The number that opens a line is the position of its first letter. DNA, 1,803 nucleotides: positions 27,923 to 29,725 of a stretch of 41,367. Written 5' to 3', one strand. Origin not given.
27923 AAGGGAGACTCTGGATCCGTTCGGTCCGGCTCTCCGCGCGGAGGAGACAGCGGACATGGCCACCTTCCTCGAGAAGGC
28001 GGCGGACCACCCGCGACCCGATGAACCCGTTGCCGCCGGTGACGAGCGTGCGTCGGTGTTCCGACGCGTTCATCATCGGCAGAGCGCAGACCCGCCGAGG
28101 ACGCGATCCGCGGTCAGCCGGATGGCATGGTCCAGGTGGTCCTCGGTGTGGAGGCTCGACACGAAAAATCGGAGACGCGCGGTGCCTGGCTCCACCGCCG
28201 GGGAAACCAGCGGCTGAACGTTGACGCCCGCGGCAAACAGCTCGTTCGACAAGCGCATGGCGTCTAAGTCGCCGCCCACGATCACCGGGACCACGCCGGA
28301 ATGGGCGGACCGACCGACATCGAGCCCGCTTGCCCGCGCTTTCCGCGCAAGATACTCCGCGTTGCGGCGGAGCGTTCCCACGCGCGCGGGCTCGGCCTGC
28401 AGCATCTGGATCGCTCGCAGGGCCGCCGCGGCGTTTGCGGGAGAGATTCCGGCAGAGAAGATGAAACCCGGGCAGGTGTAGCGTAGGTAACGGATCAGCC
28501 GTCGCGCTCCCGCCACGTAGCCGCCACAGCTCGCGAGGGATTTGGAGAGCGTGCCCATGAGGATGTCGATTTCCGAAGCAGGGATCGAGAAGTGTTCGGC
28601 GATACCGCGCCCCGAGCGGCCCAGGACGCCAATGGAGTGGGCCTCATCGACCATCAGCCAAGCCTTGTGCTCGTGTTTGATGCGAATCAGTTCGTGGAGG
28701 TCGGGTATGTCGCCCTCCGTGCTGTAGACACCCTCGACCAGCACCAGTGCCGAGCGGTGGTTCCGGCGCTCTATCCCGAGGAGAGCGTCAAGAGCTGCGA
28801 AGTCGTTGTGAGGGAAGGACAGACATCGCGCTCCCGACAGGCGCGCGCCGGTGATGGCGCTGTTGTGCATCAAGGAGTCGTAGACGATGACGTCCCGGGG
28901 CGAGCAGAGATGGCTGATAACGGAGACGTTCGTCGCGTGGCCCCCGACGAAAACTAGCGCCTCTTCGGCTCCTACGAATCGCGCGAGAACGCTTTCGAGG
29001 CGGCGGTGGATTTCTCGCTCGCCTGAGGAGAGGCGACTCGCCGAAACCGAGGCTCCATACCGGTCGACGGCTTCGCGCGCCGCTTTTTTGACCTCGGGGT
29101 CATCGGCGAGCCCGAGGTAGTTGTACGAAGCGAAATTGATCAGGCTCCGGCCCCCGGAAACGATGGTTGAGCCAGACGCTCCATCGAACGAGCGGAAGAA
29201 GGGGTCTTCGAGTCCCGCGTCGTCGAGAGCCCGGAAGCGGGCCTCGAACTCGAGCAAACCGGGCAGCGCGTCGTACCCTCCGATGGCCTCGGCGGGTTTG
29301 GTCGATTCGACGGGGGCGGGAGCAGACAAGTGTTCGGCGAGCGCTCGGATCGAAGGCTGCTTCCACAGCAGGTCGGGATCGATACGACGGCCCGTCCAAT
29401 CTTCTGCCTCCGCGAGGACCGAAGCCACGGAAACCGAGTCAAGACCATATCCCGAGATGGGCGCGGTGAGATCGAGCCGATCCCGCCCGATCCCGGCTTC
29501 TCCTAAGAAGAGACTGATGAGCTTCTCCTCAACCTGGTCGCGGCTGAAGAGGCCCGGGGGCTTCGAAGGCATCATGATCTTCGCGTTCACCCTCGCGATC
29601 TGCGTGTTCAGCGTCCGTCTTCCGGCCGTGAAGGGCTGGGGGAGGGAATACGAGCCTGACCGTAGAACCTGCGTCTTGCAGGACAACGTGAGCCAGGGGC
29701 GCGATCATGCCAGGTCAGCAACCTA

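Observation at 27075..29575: Carrier-protein domain fused in cis to a serine-palmitoyltransferase-like enzyme and translationally coupled to an SDR reductase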

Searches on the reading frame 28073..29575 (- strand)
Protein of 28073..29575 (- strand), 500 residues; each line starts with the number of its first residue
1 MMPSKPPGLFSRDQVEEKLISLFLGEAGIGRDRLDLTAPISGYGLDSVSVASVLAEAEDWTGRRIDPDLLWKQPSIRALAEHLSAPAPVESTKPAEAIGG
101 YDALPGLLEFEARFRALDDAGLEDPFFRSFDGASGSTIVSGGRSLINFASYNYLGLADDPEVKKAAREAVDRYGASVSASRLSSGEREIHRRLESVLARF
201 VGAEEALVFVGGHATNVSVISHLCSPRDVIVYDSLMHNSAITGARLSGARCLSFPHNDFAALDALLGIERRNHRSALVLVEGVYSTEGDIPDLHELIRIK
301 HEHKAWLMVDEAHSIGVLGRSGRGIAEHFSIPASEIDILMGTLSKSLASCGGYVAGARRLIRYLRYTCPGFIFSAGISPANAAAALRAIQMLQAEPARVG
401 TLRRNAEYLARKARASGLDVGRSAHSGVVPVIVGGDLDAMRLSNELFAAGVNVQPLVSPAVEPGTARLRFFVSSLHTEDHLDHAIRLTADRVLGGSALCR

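Call 5: search_protein_families(library=pfam, proteins=[window:28073-29575:-], max_evalue=0.01)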
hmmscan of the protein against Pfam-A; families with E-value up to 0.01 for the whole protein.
window:28073-29575:- (500 aa): 5 families
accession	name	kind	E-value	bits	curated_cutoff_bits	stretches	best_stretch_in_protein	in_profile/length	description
PF00155.27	Aminotran_1_2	-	1.5e-47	163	19.7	1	145-486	3-359/361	Aminotransferase class I and II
PF00550.31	PP-binding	-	4.1e-11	43.4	20.8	1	17-83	1-67/67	Phosphopantetheine attachment site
PF00266.25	Aminotran_5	-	4.3e-08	33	21.5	1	160-316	13-181/371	Aminotransferase class-V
PF01053.26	Cys_Met_Meta_PP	-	2.7e-06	26.7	27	1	190-318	54-181/381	Cys/Met metabolism PLP-dependent enzyme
PF01212.27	Beta_elim_lyase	-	7.2e-05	22.7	27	1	183-418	27-270/288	Beta-eliminating lyase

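Call 6: search_protein_families(library=ncbifam, proteins=[window:28073-29575:-], max_evalue=0.001)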
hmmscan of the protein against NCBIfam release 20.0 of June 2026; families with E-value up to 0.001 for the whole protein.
window:28073-29575:- (500 aa): 15 families
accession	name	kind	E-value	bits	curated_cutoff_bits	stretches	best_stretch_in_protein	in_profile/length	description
TIGR00858.1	bioF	equivalog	5.8e-106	354.3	426.45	1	130-485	8-361/365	8-amino-7-oxononanoate synthase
NF047600.1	SerpalmtaseCFB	equivalog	3.4e-98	328.9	640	1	118-486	19-383/395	serine palmitoyltransferase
TIGR01825.1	gly_Cac_T_rel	subfamily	1.6e-88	297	535.4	1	128-486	18-373/385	BioF/Kbl family PLP-dependent acyltransferase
NF005394.0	PRK06939.1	equivalog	1.9e-88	296.9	460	1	133-487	31-386/397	glycine C-acetyltransferase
NF047599.1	SerpalmtaseBetaP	equivalog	3.2e-86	289.5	500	1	111-488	11-386/394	serine palmitoyltransferase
TIGR01822.1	2am3keto_CoA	equivalog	5.2e-72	242.9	493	1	138-486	33-381/393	glycine C-acetyltransferase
TIGR01821.1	5aminolev_synth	equivalog_domain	1.8e-67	228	338.55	1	143-485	45-387/402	5-aminolevulinate synthase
NF047603.1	SerpalmtaseAlphaP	equivalog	1.2e-63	215.1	670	1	115-486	16-387/399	serine palmitoyltransferase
NF005526.0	PRK07179.1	equivalog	6.1e-51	173.3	428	1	144-489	55-393/407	alpha-hydroxyketone-type quorum-sensing autoinducer synthase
NF005697.0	PRK07505.1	subfamily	5.8e-35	120.7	342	1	140-483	45-390/405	hypothetical protein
NF004608.1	PRK05937.1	equivalog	1.2e-31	109.8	399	1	177-454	43-312/366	8-amino-7-oxononanoate synthase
TIGR02539.1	SepCysS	equivalog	2.4e-08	33.4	365.25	1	162-331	24-203/370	O-phospho-L-seryl-tRNA:Cys-tRNA synthase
NF006810.0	PRK09331.1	subfamily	3.5e-06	26.1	301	1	193-329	70-215/397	Sep-tRNA:Cys-tRNA synthetase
NF041364.1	GntC_guanitoxin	equivalog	3.5e-05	22.9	415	1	291-455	154-323/356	guanitoxin biosynthesis PLP-dependent (S)-gamma-hydroxy-L-arginine cyclodehydratase GntC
NF000586.1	PRK00011.1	subfamily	0.00055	18.8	335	1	212-420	87-297/404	serine hydroxymethyltransferase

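Call 7: find_homologous_proteins(query=window:28073-29575:-, max_evalue=1e-20)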
Query window:28073-29575:- (500 aa): 7769 proteins with E <= 1e-20 among 8000 candidates; the best 120 are listed.
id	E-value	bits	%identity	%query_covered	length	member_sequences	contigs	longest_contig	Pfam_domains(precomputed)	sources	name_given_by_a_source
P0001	0.0e+0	1096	100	100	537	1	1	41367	PF00155.28,PF00550.32,PF00266.26,PF01053.27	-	-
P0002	3.6e-266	902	83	98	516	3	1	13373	PF00155.28,PF00550.32,PF00266.26,PF01053.27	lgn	-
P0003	1.1e-264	897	83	99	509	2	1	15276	PF00155.28,PF00550.32,PF00266.26,PF01053.27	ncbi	-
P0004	3.2e-216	737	70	97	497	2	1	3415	PF00155.28,PF00550.32,PF00266.26,PF01053.27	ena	-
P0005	4.3e-210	717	69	96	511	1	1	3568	PF00155.28,PF00550.32,PF01053.27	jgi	jgi:8-amino-7-oxononanoate synthase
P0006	2.8e-205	701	66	98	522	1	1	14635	PF00155.28,PF00550.32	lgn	-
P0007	1.3e-204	699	68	96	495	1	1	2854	PF00155.28,PF00550.32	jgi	jgi:8-amino-7-oxononanoate synthase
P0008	2.9e-204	698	66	98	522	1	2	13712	PF00155.28,PF00550.32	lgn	-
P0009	1.1e-203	696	68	96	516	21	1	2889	PF00155.28,PF00550.32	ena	-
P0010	1.7e-199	682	66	98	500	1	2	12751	PF00155.28,PF00550.32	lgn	-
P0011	1.5e-196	672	66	96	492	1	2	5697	PF00155.28,PF00550.32,PF01053.27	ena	-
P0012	3.6e-178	612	59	96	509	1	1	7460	PF00155.28,PF00550.32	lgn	-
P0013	1.6e-174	600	72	77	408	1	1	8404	PF00155.28,PF01053.27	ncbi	ncbi:MAG: aminotransferase class I/II-fold pyridoxal phosphate-dependent enzyme, partial [Vicinamiba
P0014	2.4e-171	589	57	95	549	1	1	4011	PF00155.28,PF00550.32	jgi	jgi:8-amino-7-oxononanoate synthase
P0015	5.0e-170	585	59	95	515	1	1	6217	PF00155.28,PF00550.32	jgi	jgi:8-amino-7-oxononanoate synthase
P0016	1.4e-150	521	50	95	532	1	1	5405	PF00155.28,PF00550.32,PF23297.2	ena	-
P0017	7.5e-148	512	49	94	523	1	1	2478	PF00155.28,PF00550.32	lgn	-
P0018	1.5e-147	511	49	94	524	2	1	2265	PF00155.28,PF00550.32,PF01053.27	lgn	-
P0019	3.1e-147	510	48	97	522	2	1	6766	PF00155.28,PF00550.32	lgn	-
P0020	2.0e-146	507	53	91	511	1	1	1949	PF00155.28,PF00550.32,PF23297.2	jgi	jgi:8-amino-7-oxononanoate synthase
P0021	2.7e-146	507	52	95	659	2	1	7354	PF00155.28,PF00550.32,PF23024.2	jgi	jgi:8-amino-7-oxononanoate synthase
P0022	9.5e-146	505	51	91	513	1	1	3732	PF00155.28,PF00550.32,PF23297.2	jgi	jgi:8-amino-7-oxononanoate synthase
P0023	2.8e-145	503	52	94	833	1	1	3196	PF00155.28,PF00550.32,PF00501.35,PF23024.2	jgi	jgi:8-amino-7-oxononanoate synthase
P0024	3.8e-143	496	47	95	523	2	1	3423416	PF00155.28,PF00550.32,PF00266.26,PF23297.2,PF01053.27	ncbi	ncbi:aminotransferase class I/II-fold pyridoxal phosphate-dependent enzyme [Dictyobacter halimunensi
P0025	3.9e-143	496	51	97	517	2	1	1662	PF00155.28,PF00550.32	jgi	jgi:8-amino-7-oxononanoate synthase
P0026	2.3e-142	494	47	98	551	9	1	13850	PF00155.28,PF00550.32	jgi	-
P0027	9.5e-142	492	47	95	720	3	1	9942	PF00155.28,PF00550.32,PF00266.26,PF23024.2,PF01053.27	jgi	jgi:8-amino-7-oxononanoate synthase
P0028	1.2e-141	491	50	94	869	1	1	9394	PF00155.28,PF00550.32,PF00501.35,PF23024.2,PF01053.27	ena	-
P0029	5.1e-141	489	47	97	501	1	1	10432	PF00155.28,PF00550.32,PF01053.27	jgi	-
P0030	1.2e-140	488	49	97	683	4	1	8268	PF07366.19,PF12680.14,PF00155.28,PF00550.32,PF23297.2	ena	-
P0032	3.0e-140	487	46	96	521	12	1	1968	PF00155.28,PF00550.32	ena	-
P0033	3.3e-140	487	51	91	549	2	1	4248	PF00155.28,PF00550.32,PF01053.27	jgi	jgi:8-amino-7-oxononanoate synthase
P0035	3.7e-139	483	49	92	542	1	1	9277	PF00155.28,PF00550.32,PF00266.26,PF01053.27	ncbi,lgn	ncbi:MAG: aminotransferase class I/II-fold pyridoxal phosphate-dependent enzyme [Cyanobacteria bacte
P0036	3.8e-139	483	49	94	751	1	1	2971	PF00155.28,PF00550.32,PF00501.35,PF23024.2,PF01053.27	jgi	jgi:8-amino-7-oxononanoate synthase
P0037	3.8e-139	483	47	97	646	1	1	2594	PF00155.28,PF00550.32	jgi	-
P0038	4.1e-139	483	49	96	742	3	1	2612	PF00155.28,PF00550.32,PF23024.2,PF01053.27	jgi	jgi:8-amino-7-oxononanoate synthase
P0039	4.8e-139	483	50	97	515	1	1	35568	PF00155.28,PF00550.32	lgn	-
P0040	7.7e-139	482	49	91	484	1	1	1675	PF00155.28,PF00550.32,PF01053.27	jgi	jgi:8-amino-7-oxononanoate synthase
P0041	1.2e-138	481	49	95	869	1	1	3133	PF10111.15,PF13641.13,PF00155.28,PF00550.32,PF00535.33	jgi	jgi:8-amino-7-oxononanoate synthase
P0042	4.8e-138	480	47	92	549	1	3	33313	PF00155.28,PF00550.32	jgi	jgi:8-amino-7-oxononanoate synthase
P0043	5.6e-138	479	48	91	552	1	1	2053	PF00155.28,PF00550.32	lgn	-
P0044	7.5e-138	479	46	93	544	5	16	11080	PF00155.28,PF00550.32,PF01053.27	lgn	-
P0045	1.1e-137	478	47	91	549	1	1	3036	PF00155.28,PF00550.32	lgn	-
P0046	1.6e-137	478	46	92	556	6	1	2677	PF00155.28,PF00550.32,PF00266.26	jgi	jgi:8-amino-7-oxononanoate synthase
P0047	4.2e-137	476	53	85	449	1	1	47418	PF00155.28,PF01212.28,PF01053.27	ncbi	-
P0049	8.8e-137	475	47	91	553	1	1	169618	PF00155.28,PF00550.32,PF00266.26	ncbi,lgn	-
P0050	1.2e-136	475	45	93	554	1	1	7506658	PF00155.28,PF00550.32,PF00266.26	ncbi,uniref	ncbi:aminotransferase class I/II-fold pyridoxal phosphate-dependent enzyme [Egbenema bharatensis]|un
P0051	1.9e-136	474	47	92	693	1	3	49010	PF12680.14,PF00155.28,PF00550.32,PF01053.27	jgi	jgi:8-amino-7-oxononanoate synthase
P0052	3.1e-136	474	45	98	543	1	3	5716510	PF00155.28,PF00550.32,PF01053.27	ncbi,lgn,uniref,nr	ncbi:aminotransferase class I/II-fold pyridoxal phosphate-dependent enzyme [Chroococcidiopsis sp. CC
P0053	3.3e-136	473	46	92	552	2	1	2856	PF00155.28,PF00550.32,PF23297.2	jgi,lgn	jgi:8-amino-7-oxononanoate synthase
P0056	1.6e-135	471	52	96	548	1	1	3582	PF00155.28,PF00550.32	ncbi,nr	ncbi:MAG TPA: aminotransferase class I/II-fold pyridoxal phosphate-dependent enzyme, partial [Gemmat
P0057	2.1e-135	471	48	97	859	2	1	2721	PF00155.28,PF00550.32,PF00501.35,PF23024.2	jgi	jgi:8-amino-7-oxononanoate synthase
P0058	2.2e-135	471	49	92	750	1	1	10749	PF00155.28,PF00550.32,PF00501.35,PF23024.2,PF01053.27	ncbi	ncbi:MAG: aminotransferase class I/II-fold pyridoxal phosphate-dependent enzyme, partial [Gemmatimon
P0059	4.2e-135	470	48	92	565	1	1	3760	PF00155.28,PF00550.32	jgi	jgi:8-amino-7-oxononanoate synthase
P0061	4.9e-135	470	46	95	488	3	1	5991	PF00155.28,PF00550.32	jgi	jgi:8-amino-7-oxononanoate synthase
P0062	4.9e-135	470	44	98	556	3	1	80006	PF00155.28,PF00550.32,PF00266.26,PF23297.2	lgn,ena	-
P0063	5.1e-135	470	49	95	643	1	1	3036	PF00155.28,PF00550.32,PF00266.26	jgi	jgi:8-amino-7-oxononanoate synthase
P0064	5.2e-135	469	45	96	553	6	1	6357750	PF00155.28,PF00550.32,PF00266.26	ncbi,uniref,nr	ncbi:aminotransferase class I/II-fold pyridoxal phosphate-dependent enzyme [Oxynema aestuarii]|unire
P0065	1.2e-134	468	49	91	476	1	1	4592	PF00155.28,PF00550.32,PF01053.27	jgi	jgi:8-amino-7-oxononanoate synthase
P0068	2.1e-134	468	44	94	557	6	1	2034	PF00155.28,PF00550.32,PF00266.26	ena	-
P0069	2.9e-134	467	46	92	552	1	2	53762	PF00155.28,PF00550.32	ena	-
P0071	3.4e-134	467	44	96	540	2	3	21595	PF00155.28,PF00550.32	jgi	jgi:8-amino-7-oxononanoate synthase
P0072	4.1e-134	467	50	90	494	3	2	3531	PF00155.28,PF00550.32,PF01053.27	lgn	-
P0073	4.2e-134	466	46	91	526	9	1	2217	PF00155.28,PF00550.32,PF00266.26,PF23297.2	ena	-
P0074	4.5e-134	466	51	81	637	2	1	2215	PF00155.28,PF14765.13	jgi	jgi:8-amino-7-oxononanoate synthase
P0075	4.8e-134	466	46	92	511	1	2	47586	PF00155.28,PF00550.32,PF23297.2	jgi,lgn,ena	-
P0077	6.0e-134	466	45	93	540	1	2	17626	PF00155.28,PF00550.32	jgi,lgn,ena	jgi:8-amino-7-oxononanoate synthase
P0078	6.4e-134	466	44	92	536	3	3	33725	PF00155.28,PF00550.32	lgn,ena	-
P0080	1.0e-133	465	44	97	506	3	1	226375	PF00155.28,PF00550.32,PF00266.26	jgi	-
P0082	1.5e-133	465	48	92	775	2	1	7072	PF00155.28,PF00550.32,PF23024.2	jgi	jgi:8-amino-7-oxononanoate synthase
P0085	4.0e-133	463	48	97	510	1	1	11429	PF00155.28,PF00550.32,PF00266.26,PF23297.2,PF01053.27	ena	-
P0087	4.4e-133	463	45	97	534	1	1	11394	PF00155.28,PF00550.32,PF00266.26,PF23297.2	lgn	-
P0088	4.4e-133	463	48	90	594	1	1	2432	PF00155.28,PF00550.32,PF23297.2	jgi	-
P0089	4.9e-133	463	46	96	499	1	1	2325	PF00155.28,PF00550.32,PF01053.27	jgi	-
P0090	7.8e-133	462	44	92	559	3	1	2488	PF00155.28,PF00550.32,PF00266.26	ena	-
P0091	8.7e-133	462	45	96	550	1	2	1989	PF00155.28,PF00550.32,PF00266.26,PF23297.2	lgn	-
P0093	9.0e-133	462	43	97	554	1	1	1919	PF00155.28,PF00550.32,PF00266.26,PF23297.2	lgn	-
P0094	9.4e-133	462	43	97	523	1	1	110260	PF00155.28,PF00550.32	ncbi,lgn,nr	ncbi:8-amino-7-oxononanoate synthase [Calothrix sp. HK-06]|nr:8-amino-7-oxononanoate synthase [Calot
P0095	1.1e-132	462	45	98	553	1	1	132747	PF00155.28,PF00550.32,PF00266.26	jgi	jgi:8-amino-7-oxononanoate synthase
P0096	1.4e-132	461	46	93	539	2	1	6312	PF00155.28,PF00550.32,PF00266.26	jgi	jgi:8-amino-7-oxononanoate synthase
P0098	1.7e-132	461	45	95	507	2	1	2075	PF00155.28,PF00550.32,PF00266.26,PF01212.28,PF23297.2,PF01053.27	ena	-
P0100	1.8e-132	461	47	93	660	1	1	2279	PF00155.28,PF00550.32,PF00266.26,PF23024.2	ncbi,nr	ncbi:MAG: aminotransferase class I/II-fold pyridoxal phosphate-dependent enzyme, partial [Actinomyce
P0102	2.0e-132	461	45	96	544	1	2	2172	PF00155.28,PF00550.32,PF23297.2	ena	-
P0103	2.0e-132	461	44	98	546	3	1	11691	PF00155.28,PF00550.32,PF00266.26,PF23297.2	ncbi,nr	ncbi:MAG: aminotransferase class I/II-fold pyridoxal phosphate-dependent enzyme [Microcoleaceae cyan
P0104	2.1e-132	461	48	93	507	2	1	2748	PF00155.28,PF00550.32,PF00266.26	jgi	jgi:8-amino-7-oxononanoate synthase/acyl carrier protein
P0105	2.3e-132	461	45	96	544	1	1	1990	PF00155.28,PF00550.32,PF00266.26,PF23297.2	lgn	-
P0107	3.1e-132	460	45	96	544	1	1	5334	PF00155.28,PF00550.32,PF00266.26,PF23297.2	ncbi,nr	ncbi:MAG: aminotransferase class I/II-fold pyridoxal phosphate-dependent enzyme [Trichodesmium sp. M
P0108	3.5e-132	460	47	95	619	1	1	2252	PF00155.28,PF00550.32,PF00266.26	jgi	jgi:8-amino-7-oxononanoate synthase/acyl carrier protein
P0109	4.1e-132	460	45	96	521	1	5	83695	PF00155.28,PF00550.32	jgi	jgi:8-amino-7-oxononanoate synthase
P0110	4.4e-132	460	43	97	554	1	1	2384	PF00155.28,PF00550.32,PF00266.26,PF23297.2,PF01053.27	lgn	-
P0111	5.3e-132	460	50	96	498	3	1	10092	PF00155.28,PF00550.32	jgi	jgi:8-amino-7-oxononanoate synthase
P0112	5.9e-132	459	47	92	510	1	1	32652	PF00155.28,PF00550.32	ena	-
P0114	6.1e-132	459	46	96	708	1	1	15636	PF00155.28,PF00550.32,PF23024.2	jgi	jgi:8-amino-7-oxononanoate synthase/acyl carrier protein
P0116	6.4e-132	459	44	96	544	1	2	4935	PF00155.28,PF00550.32,PF23297.2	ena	-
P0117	6.5e-132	459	42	96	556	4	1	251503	PF00155.28,PF00550.32,PF00266.26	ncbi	-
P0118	6.6e-132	459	47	95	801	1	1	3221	PF00155.28,PF00550.32,PF00501.35,PF00266.26,PF23024.2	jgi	jgi:8-amino-7-oxononanoate synthase/acyl carrier protein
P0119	7.1e-132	459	45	96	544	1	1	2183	PF00155.28,PF00550.32,PF23297.2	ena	-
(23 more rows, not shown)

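Call 8: search_solved_structures(query=window:28073-29575:-, max_evalue=1e-10, show_alignments=2)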
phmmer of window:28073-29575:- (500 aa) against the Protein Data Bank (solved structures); distinct sequences matched with E-value up to 1e-10: 54.
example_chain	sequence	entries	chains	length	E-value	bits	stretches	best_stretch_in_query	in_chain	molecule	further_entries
3a2b_A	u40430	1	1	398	5e-71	243.6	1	125-486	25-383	Serine palmitoyltransferase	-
8guh_A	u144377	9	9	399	5e-71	243.6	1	125-486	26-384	Serine palmitoyltransferase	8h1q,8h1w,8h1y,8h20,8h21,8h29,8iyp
8s1y_A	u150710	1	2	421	6.6e-61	210.2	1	141-486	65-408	8-amino-7-oxononanoate synthase/2-amino-3-ketobutyrate coenzyme A ligase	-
7poa_A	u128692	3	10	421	1.7e-60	208.9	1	141-486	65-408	8-amino-7-oxononanoate synthase/2-amino-3-ketobutyrate coenzyme A ligase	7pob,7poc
7yjo_B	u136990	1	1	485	4.4e-60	207.5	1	145-488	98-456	Long chain base biosynthesis protein 2a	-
7yjk_B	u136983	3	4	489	4.5e-60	207.5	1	145-488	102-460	Long chain base biosynthesis protein 2a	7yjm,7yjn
7k0i_B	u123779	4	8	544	8.3e-59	203.3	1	143-486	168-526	Serine palmitoyltransferase 2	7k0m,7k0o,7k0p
6m4n_B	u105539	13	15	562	9.1e-59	203.1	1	143-486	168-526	Serine palmitoyltransferase 2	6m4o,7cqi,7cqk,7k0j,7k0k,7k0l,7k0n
3tqx_A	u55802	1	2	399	6.6e-57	197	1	128-486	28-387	2-amino-3-ketobutyrate coenzyme A ligase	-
2x8u_A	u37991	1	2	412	1.7e-56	195.7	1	114-485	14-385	SERINE PALMITOYLTRANSFERASE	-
1fc4_A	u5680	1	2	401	1.6e-55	192.5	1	137-486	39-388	2-AMINO-3-KETOBUTYRATE CONENZYME A LIGASE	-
7u7h_A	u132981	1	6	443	1.8e-54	189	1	127-486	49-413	7-keto-8-aminopelargonate synthetase-like enzyme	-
2jg2_A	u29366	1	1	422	5.6e-54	187.3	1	112-483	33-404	SERINE PALMITOYLTRANSFERASE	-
2w8j_A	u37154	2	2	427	6.2e-54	187.2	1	112-483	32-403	SERINE PALMITOYLTRANSFERASE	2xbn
2w8t_A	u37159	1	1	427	1.1e-53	186.3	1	112-483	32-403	SERINE PALMITOYLTRANSFERASE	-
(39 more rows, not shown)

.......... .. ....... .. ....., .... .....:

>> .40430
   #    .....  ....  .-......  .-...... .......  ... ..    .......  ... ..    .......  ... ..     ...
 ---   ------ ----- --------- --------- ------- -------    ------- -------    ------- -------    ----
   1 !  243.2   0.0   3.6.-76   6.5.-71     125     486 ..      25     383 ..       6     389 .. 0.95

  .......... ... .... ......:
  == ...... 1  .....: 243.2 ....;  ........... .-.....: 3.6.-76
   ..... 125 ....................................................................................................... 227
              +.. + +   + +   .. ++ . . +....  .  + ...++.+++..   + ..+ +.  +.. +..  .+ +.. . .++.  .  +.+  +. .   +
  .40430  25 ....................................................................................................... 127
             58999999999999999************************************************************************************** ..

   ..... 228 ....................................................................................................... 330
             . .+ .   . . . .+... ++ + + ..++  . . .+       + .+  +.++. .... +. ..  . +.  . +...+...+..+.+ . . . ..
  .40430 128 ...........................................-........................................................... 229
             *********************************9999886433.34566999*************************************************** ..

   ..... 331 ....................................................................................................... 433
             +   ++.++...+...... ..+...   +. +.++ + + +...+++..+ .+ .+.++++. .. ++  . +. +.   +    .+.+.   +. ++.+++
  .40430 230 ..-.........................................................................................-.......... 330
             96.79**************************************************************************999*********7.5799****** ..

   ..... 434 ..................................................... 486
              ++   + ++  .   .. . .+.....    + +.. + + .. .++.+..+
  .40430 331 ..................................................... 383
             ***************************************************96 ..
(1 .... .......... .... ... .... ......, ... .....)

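Call 11: find_related_loci(query=window:28073-29575:-, collection=genome_contigs, flank=10000)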
Query window:28073-29575:- (500 aa) in genome_contigs; peptide patterns used: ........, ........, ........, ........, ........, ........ (x = any residue, [..] = any of these).
179 stretches matched a pattern; 3 encode a relative of the query (tblastn E <= 1e-3); 3 distinct loci.
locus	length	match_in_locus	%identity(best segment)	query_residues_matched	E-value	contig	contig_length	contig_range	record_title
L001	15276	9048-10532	83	6-500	0e+0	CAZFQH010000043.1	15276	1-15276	MAG TPA_asm: uncultured Acidobacteriota bacterium isolate SRP128246_co1_10 genome assembly, contig: NODE_8689_length_152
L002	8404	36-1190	72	106-490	0e+0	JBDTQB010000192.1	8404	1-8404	MAG: Vicinamibacteria bacterium isolate cluster3_bin.211 NODE_41009_length_8404_cov_15.814349, whole genome shotgun sequ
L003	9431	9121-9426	35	115-217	2e-15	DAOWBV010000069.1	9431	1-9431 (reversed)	MAG TPA_asm: Planctomycetota bacterium isolate CSMAG_1870 CSMAG_1870_k141_6659281_length_9431_cov_11.0000, whole genome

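Call 17: find_encoding_contigs(protein=P0006, flank=10000, max_places=2)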
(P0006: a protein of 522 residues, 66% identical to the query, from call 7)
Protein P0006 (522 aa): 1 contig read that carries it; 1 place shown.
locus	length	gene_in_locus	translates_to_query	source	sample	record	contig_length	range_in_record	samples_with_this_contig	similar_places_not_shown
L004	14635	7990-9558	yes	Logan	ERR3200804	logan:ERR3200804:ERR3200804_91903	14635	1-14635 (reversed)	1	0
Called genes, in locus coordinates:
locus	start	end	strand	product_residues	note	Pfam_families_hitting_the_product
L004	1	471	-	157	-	?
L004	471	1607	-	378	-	PF02687:FtsX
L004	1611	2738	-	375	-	PF02687:FtsX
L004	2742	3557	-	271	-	-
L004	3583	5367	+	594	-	PF02321:OEP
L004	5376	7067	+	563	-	PF24793:GINT1_N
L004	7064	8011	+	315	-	-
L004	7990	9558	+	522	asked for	PF00550:PP-binding, PF00155:Aminotran_1_2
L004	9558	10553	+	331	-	PF01370:Epimerase, PF02719:Polysacc_synt_2 (weak), PF04321:RmlD_sub_bind, PF05368:NmrA (weak), PF01073:3Beta_HSD, PF13460:NAD_binding_10, PF16363:GDP_Man_Dehyd, PF07993:NAD_binding_4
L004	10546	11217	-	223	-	PF04991:LicD (faint)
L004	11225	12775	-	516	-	PF05958:tRNA_U5-meth_tr, PF03602:Cons_hypoth95 (weak), PF09445:Methyltransf_15 (faint)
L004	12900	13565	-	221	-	PF08713:DNA_alkylation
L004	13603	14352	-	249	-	PF13560:HTH_31, PF01381:HTH_3, PF01202:SKI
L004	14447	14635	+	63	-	?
